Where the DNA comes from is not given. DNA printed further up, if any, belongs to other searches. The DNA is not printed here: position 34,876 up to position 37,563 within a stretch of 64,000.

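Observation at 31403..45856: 14.5-kb GH43-led operon: two ATPase-less sugar ABC importers wrapped around three atypical extracytoplasmic/membrane proteins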

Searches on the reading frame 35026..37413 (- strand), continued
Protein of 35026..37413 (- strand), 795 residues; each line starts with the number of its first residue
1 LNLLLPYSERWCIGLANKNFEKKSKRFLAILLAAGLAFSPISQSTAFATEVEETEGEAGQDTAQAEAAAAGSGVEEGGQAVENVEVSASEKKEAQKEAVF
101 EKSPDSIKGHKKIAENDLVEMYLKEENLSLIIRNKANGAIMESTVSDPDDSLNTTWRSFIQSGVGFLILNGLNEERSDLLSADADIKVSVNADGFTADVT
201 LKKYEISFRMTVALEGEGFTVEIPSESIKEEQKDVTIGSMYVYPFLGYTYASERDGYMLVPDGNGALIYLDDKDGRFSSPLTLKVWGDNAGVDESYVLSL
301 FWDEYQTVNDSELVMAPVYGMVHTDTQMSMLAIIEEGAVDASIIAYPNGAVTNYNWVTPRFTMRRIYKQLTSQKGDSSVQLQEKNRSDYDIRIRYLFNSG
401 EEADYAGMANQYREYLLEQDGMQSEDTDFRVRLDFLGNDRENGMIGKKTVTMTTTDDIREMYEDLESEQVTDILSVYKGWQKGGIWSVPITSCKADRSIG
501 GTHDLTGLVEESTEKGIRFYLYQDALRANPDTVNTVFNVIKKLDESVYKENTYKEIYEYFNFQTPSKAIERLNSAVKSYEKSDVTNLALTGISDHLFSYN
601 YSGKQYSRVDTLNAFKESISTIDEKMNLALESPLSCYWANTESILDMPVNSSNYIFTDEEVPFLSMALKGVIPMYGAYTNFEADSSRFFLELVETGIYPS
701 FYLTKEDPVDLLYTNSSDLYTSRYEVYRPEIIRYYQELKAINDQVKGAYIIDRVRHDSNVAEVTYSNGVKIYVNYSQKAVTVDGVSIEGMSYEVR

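Call 32: search_solved_structures(query=A1, max_evalue=10, show_alignments=3)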
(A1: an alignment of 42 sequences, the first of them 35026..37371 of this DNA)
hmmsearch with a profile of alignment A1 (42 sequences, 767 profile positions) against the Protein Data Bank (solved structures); distinct sequences matched with E-value up to 10: 1.
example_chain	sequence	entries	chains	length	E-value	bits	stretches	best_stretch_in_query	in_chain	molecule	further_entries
2n3z_A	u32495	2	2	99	0.041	15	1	536-592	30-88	OR446 | De novo designed protein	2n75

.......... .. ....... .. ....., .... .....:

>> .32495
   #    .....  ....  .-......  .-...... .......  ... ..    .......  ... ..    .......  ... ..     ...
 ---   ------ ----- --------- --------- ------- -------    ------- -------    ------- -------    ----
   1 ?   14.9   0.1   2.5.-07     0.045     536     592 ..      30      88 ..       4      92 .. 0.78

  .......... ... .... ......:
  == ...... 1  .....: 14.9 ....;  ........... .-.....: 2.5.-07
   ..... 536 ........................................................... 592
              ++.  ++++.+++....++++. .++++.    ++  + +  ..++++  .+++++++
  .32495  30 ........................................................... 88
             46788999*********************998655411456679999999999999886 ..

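Call 57: list_cluster_members(proteins=[L058:9875-12124:+, L058:7813-9861:+, L058:3031-5982:+, L058:6000-6902:+, L058:14374-15903:+])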
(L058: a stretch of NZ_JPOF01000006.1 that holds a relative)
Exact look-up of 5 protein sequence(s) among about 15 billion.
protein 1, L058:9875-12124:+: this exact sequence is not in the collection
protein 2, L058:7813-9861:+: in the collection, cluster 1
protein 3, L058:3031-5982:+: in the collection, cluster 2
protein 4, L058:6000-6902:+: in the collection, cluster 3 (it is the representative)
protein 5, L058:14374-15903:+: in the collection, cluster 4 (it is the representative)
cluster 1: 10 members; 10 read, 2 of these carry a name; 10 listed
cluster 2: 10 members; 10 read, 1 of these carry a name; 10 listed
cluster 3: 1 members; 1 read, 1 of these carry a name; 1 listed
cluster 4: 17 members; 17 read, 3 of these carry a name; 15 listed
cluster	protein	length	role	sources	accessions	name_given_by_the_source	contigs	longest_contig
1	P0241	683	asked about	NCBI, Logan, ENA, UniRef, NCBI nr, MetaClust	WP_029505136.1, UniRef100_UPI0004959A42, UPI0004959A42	YIP1 family protein [Lachnoclostridium phytofermentans] | YIP1 family protein n=1 Tax=Lachnoclostridium phytofermentans TaxID=66219 ... | status=active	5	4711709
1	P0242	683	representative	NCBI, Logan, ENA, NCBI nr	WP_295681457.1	YIP1 family protein [uncultured Lachnoclostridium sp.]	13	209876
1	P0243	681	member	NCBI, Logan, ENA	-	-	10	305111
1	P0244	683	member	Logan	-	-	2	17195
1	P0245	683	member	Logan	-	-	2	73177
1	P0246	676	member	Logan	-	-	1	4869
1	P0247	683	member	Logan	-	-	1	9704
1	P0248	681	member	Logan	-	-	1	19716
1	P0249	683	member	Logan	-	-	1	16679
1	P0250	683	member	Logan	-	-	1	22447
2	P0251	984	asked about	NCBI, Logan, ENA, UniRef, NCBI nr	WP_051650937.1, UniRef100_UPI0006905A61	extracellular solute-binding protein [Lachnoclostridium phytofermentans] | extracellular solute-binding protein n=1 Tax=Lachnoclostridium phytofermentans ...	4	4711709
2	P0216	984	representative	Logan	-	-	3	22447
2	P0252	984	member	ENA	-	-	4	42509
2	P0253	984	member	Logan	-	-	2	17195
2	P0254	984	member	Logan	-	-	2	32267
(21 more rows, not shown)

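Call 60: search_protein_representatives(alignment_id=A1)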
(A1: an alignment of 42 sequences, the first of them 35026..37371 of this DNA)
Query: 42 sequences, 767 profile positions. Proteins with E-value up to 0.001 (for the whole library): 5087; up to 1e-10: 4213; up to 1e-30: 3071. The best 150 are listed.
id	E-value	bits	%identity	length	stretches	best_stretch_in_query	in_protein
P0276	0.0e+00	1047.6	-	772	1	8-766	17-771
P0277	9.5e-265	896.8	-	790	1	58-765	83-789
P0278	1.9e-262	889.1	-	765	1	13-766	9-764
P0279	5.3e-244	828.1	-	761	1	77-765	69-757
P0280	4.8e-237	805.1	-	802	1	7-765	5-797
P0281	1.7e-233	793.4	-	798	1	51-764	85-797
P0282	4.5e-233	792.0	-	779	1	36-764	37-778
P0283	1.3e-232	790.5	-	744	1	66-761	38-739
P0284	4.4e-229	778.8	-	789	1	43-765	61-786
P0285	5.5e-223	758.7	-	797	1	6-764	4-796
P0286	1.4e-222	757.3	-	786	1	37-766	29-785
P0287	6.8e-222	755.1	-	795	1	44-764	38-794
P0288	3.0e-219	746.3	-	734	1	61-764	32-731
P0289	7.0e-219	745.1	-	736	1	75-765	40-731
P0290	2.9e-215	733.1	-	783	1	7-765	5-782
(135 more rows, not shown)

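Call 64: find_related_loci(query=A3, collection=metagenome_contigs, flank=10000)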
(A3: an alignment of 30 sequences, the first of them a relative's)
Query A3 (755 aa) in metagenome_contigs; peptide patterns used: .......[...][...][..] (x = any residue, [..] = any of these).
600 stretches matched a pattern (row limit reached: there are more); 543 encode a relative of the query (tblastn E <= 1e-3); the best 80 are kept; 80 distinct loci.
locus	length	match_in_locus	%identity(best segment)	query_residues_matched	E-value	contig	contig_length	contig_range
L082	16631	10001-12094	44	52-748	0e+0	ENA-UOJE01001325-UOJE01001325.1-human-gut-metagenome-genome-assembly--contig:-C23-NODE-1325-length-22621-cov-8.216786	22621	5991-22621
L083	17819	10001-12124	36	39-752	1e-153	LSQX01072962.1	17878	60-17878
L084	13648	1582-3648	37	64-754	1e-150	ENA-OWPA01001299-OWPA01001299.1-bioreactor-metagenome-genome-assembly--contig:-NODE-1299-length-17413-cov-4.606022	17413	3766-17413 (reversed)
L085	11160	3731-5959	35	12-754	4e-150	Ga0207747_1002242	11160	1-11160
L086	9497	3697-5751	36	64-751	5e-146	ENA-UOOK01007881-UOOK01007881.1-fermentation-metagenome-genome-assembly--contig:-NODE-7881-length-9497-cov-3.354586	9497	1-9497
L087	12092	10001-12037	36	72-752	8e-145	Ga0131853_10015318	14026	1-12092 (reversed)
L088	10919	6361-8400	36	72-753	1e-142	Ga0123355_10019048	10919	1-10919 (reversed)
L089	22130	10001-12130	34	38-751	2e-135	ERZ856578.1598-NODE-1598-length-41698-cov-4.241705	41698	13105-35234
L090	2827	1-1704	38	185-752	9e-131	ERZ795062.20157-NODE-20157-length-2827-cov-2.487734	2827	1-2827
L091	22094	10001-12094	31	45-753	3e-103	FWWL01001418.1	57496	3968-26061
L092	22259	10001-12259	29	2-747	1e-97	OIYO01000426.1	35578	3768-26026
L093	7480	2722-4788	29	69-751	4e-97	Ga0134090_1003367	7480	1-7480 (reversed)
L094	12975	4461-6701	30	11-754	6e-96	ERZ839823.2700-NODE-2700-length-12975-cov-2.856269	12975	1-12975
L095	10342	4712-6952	30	11-754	5e-96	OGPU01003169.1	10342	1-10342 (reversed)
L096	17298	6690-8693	30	69-736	5e-95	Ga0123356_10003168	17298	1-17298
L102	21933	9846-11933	29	57-755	8e-90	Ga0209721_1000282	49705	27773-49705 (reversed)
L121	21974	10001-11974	28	72-732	7e-82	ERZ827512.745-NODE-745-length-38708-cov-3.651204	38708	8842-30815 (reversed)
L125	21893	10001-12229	30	1-736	1e-81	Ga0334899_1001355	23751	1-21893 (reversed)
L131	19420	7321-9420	27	69-751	3e-80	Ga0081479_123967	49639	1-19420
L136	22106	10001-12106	26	50-754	5e-80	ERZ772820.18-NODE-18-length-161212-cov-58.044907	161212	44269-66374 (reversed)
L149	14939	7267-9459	27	7-754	3e-77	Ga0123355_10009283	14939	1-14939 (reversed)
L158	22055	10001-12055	27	67-745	9e-75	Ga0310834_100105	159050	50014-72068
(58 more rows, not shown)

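Call 68: search_protein_families(library=pfam, proteins=[L136:13921-16584:+, L102:16647-17921:+, L158:14030-16465:+, L131:16698-17573:+, L125:14037-16205:+, L091:2-1399:+, L125:1694-3118:+, L149:11231-12580:+, L121:1-1332:+, L058:16091-17869:+], max_evalue=0.0001)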
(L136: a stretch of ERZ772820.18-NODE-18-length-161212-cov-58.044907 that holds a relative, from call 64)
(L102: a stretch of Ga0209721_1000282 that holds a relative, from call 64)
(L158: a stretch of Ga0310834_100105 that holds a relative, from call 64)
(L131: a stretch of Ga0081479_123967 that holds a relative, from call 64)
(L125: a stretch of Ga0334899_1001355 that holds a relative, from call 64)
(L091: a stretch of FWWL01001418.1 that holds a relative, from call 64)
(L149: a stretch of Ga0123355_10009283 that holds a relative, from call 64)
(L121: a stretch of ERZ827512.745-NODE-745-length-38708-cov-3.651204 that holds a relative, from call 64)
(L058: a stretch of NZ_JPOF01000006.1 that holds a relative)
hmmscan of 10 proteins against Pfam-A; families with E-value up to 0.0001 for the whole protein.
L136:13921-16584:+ (888 aa): 4 families
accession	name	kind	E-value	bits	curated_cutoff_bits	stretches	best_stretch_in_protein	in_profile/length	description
PF01055.32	Glyco_hydro_31_2nd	-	1e-57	196.4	23.5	1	372-722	2-327/328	Glycosyl hydrolases family 31 TIM-barrel domain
PF21365.3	Glyco_hydro_31_3rd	-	1e-27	96.8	24.4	1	731-816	1-87/87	Glycosyl hydrolase family 31 C-terminal domain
PF13802.12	Gal_mutarotas_2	-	7.8e-14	52.8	27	1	253-325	106-184/184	Glycosyl hydrolase 31 N-terminal galactose mutarotase-like domain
PF22681.2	Lmo2446-like_N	-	3.2e-10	40.5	29.7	1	39-100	2-58/72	Lmo2446-like, N-terminal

L102:16647-17921:+ (425 aa): 1 family
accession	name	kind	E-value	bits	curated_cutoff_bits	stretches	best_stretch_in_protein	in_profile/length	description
PF10091.15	Glycoamylase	-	2.4e-64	217.3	27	1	192-403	3-219/221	Putative glucoamylase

L158:14030-16465:+ (812 aa): 3 families
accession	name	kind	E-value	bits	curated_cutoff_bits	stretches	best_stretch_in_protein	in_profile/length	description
PF01301.25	Glyco_hydro_35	-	1.5e-42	146.7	27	1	16-184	2-152/319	Glycosyl hydrolases family 35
PF22369.2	GLMA_2nd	-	1e-25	90.5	27.7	1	481-587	4-111/138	GLMA-like, second domain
PF02449.21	Glyco_hydro_42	-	1.2e-16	61.5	21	1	36-219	8-172/376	Beta-galactosidase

L131:16698-17573:+ (292 aa): 2 families
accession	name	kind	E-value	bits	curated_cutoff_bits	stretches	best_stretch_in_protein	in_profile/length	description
PF00722.28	Glyco_hydro_16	-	1.4e-29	103.2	22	1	92-282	19-174/175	Glycosyl hydrolases family 16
PF03935.22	SKN1_KRE6_Sbg1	-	9.4e-16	57.7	30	2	41-151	113-224/501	Beta-glucan synthesis-associated protein SKN1/KRE6/Sbg1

L125:14037-16205:+ (723 aa): 3 families
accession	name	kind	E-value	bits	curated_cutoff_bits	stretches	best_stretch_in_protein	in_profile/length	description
PF00933.27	Glyco_hydro_3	-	3.3e-41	142.2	27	1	74-313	65-315/316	Glycosyl hydrolase family 3 N terminal domain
PF01915.27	Glyco_hydro_3_C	-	1.3e-38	133.4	31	1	347-590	1-200/200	Glycosyl hydrolase family 3 C-terminal domain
PF14310.12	Fn3-like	-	7.9e-21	74.4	25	1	643-712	1-71/71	Fibronectin type III-like domain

L091:2-1399:+ (466 aa): 1 family
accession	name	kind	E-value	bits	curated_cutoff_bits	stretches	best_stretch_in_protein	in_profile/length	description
PF17167.11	Glyco_hydro_94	-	5.4e-114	381.6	27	1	2-385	21-420/420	Glycosyl hydrolase 94 superfamily, catalytic domain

L125:1694-3118:+ (475 aa): 1 family
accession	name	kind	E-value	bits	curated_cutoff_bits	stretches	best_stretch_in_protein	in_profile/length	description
PF01547.30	SBP_bac_1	-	2.3e-08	34.8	26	1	50-341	9-301/307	Bacterial extracellular solute-binding protein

L149:11231-12580:+ (450 aa): 4 families
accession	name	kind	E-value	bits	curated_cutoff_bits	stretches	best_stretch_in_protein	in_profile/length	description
PF02055.22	Glyco_hydro_30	-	2.2e-43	149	23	1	48-380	2-348/348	Glycosyl hydrolase family 30 TIM-barrel domain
PF17189.10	Glyco_hydro_30C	-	3.8e-12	46.6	22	1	383-442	1-65/65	Glycosyl hydrolase family 30 beta sandwich domain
PF14587.12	Glyco_hydr_30_2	-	7.5e-08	32.5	27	0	166-241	146-222/364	O-Glycosyl hydrolase family 30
PF02057.21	Glyco_hydro_59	-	1.2e-07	31.8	27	1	131-245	77-170/294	Glycosyl hydrolase family 59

L121:1-1332:+ (444 aa): 2 families
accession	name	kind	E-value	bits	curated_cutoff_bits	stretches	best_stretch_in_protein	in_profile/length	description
PF06439.18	3keto-disac_hyd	-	9.6e-10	39.2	26.8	0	22-96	102-187/187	3-keto-disaccharide hydrolase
PF21708.4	Glyco_hydro_59_C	-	6.6e-05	23.4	27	0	15-96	91-173/175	Galactocerebrosidase, C-terminal lectin domain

L058:16091-17869:+ (593 aa): 1 family
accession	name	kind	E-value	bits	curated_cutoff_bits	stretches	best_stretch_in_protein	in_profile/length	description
PF13385.13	Laminin_G_3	-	1e-31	110.6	27.6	2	99-265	15-149/151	Concanavalin A-like lectin/glucanases superfamily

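Call 75: search_protein_families(library=pfam, alignment_id=A3, max_evalue=1)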
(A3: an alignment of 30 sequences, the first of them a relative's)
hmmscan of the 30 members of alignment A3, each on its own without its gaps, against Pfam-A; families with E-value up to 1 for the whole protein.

A. member 1, P0425 (755 aa): 1 family
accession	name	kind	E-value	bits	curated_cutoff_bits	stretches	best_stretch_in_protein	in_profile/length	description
PF18952.6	DUF5696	-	1.5e-138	463.5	25.6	1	149-747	4-611/612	Family of unknown function (DUF5696)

B. families by the number of members that match (of 30 scanned): 15 families
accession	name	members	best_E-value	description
PF18952.6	DUF5696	30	7.1e-165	Family of unknown function (DUF5696)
PF09364.15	XFP_N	1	0.00026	XFP N-terminal domain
PF15260.11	FAM219A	1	0.021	Protein family FAM219A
PF04055.27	Radical_SAM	1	0.028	Radical SAM superfamily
PF12905.13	Glyco_hydro_101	1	0.041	Endo-alpha-N-acetylgalactosaminidase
PF01417.26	ENTH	1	0.047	ENTH domain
PF13482.12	RNase_H_2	1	0.05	RNase_H superfamily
PF09943.14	DUF2175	1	0.095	Uncharacterized protein conserved in archaea (DUF2175)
PF03792.18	PBC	1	0.13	PBC domain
PF18160.6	SLATT_5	1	0.13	SMODS and SLOG-associating 2TM effector domain family 5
PF14507.12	CppA_C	1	0.14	CppA C-terminal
PF09432.15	THP2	1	0.24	Tho complex subunit THP2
PF01640.23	Peptidase_C10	1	0.28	Peptidase C10 family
PF13786.12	DUF4179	1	0.57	Domain of unknown function (DUF4179)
PF24975.1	UBA_Rad5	1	0.82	Fungal Rad5 UBA-like domain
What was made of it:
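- On GH129 / GH101 glycoside hydrolases: One of 30 distant members gave GH101 at E 0.04 (call 75).
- One weak Pfam GH101 hit at E 0.04 (call 75).
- Tried and rejected: One GH101 hit at E 0.04, too weak to use (call 75).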
